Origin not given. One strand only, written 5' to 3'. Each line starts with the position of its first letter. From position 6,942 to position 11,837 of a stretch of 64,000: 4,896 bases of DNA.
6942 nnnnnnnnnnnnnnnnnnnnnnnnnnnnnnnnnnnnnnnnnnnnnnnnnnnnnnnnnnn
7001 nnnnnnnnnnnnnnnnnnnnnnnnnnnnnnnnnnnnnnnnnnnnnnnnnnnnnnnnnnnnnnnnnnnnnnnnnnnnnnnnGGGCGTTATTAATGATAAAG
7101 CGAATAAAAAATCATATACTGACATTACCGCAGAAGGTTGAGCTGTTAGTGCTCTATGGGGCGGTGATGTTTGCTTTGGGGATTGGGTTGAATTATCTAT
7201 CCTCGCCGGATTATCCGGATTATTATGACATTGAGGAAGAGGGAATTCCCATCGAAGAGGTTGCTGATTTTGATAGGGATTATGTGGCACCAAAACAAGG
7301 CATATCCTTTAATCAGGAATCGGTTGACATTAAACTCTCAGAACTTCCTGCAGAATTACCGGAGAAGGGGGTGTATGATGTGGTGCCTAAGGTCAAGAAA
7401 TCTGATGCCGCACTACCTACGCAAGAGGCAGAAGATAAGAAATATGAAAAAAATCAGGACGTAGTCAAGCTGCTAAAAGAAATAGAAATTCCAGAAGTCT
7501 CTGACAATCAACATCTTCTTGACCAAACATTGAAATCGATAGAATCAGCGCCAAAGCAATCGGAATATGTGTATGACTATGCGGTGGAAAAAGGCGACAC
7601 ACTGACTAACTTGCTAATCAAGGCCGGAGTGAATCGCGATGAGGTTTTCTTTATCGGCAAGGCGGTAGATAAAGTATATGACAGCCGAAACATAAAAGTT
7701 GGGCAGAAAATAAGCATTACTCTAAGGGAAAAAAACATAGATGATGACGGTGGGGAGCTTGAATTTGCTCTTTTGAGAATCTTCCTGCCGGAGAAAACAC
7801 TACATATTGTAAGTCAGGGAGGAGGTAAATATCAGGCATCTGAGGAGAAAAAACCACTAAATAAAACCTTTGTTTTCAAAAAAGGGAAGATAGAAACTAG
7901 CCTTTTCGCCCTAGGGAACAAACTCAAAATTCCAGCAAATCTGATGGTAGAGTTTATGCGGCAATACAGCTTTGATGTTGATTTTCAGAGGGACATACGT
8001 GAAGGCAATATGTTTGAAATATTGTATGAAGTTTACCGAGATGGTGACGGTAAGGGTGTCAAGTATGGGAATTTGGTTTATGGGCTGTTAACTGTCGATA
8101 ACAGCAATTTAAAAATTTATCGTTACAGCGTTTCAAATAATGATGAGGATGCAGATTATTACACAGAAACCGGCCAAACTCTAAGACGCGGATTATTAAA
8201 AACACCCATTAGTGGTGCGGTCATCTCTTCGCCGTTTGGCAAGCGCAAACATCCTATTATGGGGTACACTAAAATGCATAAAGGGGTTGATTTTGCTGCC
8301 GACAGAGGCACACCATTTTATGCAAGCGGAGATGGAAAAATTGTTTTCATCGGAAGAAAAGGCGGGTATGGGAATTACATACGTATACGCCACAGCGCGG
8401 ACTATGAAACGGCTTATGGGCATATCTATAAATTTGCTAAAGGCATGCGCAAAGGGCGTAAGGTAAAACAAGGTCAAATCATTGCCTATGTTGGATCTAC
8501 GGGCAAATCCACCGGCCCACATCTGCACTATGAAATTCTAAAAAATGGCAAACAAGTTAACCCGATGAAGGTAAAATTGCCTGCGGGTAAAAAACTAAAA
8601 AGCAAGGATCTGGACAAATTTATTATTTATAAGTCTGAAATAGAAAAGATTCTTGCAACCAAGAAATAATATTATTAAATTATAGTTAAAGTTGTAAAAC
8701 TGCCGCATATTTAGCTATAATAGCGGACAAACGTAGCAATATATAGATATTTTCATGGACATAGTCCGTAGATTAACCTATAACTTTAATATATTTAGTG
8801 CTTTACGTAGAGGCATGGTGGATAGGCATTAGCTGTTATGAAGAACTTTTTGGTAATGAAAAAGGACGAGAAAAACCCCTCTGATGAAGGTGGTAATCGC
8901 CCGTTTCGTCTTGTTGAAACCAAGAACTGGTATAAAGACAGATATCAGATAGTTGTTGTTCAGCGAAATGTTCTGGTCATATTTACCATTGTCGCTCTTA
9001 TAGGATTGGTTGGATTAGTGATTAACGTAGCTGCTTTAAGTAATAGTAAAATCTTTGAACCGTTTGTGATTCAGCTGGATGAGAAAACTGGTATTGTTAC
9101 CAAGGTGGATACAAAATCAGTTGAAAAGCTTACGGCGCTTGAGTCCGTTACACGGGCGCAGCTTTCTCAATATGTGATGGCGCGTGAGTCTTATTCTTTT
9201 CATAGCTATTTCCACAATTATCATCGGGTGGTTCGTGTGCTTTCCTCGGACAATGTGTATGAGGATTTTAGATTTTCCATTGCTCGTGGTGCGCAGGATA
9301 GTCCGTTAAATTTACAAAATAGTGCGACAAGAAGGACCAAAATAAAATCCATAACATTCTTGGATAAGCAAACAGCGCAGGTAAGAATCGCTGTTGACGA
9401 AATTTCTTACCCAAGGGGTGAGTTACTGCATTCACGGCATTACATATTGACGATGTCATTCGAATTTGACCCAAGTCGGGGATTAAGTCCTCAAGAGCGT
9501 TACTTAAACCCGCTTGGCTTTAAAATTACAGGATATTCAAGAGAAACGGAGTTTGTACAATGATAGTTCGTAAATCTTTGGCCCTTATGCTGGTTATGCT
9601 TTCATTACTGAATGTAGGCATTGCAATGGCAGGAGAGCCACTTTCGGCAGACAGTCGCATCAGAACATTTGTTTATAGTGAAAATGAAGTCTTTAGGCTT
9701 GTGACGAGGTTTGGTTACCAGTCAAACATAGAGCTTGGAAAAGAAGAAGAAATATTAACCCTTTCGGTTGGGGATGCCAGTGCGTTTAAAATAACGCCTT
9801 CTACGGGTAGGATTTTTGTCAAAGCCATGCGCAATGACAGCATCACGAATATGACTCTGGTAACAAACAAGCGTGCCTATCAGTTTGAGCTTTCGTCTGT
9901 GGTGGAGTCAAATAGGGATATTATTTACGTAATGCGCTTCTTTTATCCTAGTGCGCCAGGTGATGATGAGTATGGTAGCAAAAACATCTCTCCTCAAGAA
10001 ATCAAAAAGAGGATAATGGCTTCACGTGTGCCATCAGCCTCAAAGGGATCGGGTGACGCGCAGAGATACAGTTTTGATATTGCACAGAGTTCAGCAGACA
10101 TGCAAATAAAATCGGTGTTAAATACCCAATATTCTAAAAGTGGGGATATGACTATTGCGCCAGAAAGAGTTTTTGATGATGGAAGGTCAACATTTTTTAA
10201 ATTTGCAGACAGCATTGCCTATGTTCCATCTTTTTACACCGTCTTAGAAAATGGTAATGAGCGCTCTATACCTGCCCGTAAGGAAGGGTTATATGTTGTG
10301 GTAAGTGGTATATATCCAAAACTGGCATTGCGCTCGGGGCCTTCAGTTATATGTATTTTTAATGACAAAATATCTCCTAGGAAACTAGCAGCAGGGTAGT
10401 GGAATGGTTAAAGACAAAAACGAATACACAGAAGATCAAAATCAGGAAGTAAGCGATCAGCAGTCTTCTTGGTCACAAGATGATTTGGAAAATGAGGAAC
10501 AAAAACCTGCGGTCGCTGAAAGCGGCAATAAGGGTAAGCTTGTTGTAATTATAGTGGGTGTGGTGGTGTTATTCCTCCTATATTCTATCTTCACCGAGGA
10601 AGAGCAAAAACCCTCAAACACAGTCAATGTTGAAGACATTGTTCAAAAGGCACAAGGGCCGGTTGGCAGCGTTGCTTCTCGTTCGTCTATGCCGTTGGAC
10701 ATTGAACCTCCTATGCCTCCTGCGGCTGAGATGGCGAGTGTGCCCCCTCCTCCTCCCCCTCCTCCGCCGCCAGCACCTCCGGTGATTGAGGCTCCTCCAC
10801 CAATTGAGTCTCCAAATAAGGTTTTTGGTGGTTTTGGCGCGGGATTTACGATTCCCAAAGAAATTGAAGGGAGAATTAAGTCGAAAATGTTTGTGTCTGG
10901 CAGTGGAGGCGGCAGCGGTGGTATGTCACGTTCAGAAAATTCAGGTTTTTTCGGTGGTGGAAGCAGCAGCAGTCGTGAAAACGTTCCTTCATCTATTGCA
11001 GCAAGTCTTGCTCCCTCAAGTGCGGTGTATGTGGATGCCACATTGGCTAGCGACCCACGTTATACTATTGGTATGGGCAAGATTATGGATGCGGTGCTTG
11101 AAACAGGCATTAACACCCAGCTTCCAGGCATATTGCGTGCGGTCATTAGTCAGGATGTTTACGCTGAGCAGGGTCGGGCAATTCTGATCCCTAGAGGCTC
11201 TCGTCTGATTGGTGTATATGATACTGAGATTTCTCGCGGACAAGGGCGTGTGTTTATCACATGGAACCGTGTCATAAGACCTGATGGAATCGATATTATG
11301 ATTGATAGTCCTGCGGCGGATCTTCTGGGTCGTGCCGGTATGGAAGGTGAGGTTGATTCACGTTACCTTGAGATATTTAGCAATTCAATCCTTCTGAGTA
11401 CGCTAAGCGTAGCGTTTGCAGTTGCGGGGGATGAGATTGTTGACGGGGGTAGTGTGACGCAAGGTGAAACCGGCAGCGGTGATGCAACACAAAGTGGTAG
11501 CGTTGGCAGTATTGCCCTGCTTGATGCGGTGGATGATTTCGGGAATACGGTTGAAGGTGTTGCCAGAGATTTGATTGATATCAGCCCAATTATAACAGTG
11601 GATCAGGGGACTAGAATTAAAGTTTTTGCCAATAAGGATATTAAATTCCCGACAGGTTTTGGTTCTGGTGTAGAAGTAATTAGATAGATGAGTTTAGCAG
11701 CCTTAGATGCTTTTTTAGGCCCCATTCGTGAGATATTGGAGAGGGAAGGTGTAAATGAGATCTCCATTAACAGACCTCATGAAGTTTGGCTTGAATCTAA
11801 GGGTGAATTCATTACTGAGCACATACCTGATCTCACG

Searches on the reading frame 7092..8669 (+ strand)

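Call 59: search_protein_families(library=pfam, proteins=[window:7092-8669:+])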
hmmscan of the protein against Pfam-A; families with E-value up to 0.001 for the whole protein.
window:7092-8669:+ (525 aa): 3 families
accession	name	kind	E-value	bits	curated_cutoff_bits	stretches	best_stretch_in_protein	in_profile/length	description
PF01551.29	Peptidase_M23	-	6.1e-34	116.5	28.7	1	394-491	1-96/96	Peptidase family M23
PF19425.4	Csd3_N2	-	3.5e-06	27.4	27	0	264-382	10-120/122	Csd3 second domain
PF22310.2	NMB0315_dom_I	-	0.00011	22.9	27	1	159-215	2-58/83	NMB0315-like, domain I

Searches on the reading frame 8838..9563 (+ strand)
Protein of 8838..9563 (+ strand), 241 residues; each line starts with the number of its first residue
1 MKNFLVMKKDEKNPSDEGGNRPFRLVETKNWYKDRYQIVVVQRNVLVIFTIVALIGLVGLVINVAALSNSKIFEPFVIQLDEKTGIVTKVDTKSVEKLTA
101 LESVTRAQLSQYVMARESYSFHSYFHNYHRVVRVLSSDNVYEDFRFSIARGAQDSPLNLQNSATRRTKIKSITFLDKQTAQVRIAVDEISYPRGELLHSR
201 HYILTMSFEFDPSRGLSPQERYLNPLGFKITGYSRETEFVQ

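Call 49: search_protein_families(library=ncbifam, proteins=[window:8838-9563:+], max_evalue=0.01)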
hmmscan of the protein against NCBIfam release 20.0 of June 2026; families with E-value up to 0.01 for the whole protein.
window:8838-9563:+ (241 aa): 1 family
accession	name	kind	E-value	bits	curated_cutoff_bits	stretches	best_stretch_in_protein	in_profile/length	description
NF010439.0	PRK13865.1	equivalog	4.5e-08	32.9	188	1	44-236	38-225/237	type IV secretion system protein VirB8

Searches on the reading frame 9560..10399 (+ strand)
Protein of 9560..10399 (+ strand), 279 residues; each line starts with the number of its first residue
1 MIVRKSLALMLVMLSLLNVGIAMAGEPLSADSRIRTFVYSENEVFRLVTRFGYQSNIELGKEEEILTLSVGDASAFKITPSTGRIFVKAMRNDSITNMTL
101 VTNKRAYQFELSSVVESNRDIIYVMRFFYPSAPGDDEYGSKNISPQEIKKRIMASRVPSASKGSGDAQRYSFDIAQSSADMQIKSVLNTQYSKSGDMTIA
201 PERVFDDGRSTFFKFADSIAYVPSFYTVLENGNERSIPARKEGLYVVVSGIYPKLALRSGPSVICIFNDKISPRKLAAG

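Call 59: search_protein_families(library=pfam, proteins=[window:9560-10399:+])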
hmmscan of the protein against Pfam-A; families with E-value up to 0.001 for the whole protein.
window:9560-10399:+ (279 aa): 1 family
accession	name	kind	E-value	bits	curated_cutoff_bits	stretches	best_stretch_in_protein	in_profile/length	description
PF03524.21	CagX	-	8.1e-49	166.6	34.2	1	32-268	1-197/198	Conjugal transfer protein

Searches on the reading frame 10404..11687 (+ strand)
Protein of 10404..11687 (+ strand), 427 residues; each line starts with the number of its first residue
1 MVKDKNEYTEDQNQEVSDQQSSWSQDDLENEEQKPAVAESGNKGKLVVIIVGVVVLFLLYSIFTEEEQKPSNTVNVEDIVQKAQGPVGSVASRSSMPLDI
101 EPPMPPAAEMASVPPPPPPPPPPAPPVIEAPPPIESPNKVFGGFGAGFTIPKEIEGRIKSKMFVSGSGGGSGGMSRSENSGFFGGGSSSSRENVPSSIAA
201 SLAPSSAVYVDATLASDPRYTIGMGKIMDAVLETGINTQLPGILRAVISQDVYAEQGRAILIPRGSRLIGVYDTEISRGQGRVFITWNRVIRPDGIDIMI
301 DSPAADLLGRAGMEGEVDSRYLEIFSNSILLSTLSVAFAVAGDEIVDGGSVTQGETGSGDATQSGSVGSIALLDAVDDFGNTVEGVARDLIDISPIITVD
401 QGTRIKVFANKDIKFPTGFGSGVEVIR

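Call 59: search_protein_families(library=pfam, proteins=[window:10404-11687:+])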
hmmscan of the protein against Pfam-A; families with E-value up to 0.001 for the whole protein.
window:10404-11687:+ (427 aa): 2 families
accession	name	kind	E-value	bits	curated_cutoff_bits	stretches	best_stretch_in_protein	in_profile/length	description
PF03743.19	TrbI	-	5.6e-48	163.7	35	1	223-415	3-188/188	Bacterial conjugation TrbI-like protein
PF06682.17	SARAF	-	3.9e-05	23.9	30.8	1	7-117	124-220/333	SOCE-associated regulatory factor of calcium homoeostasis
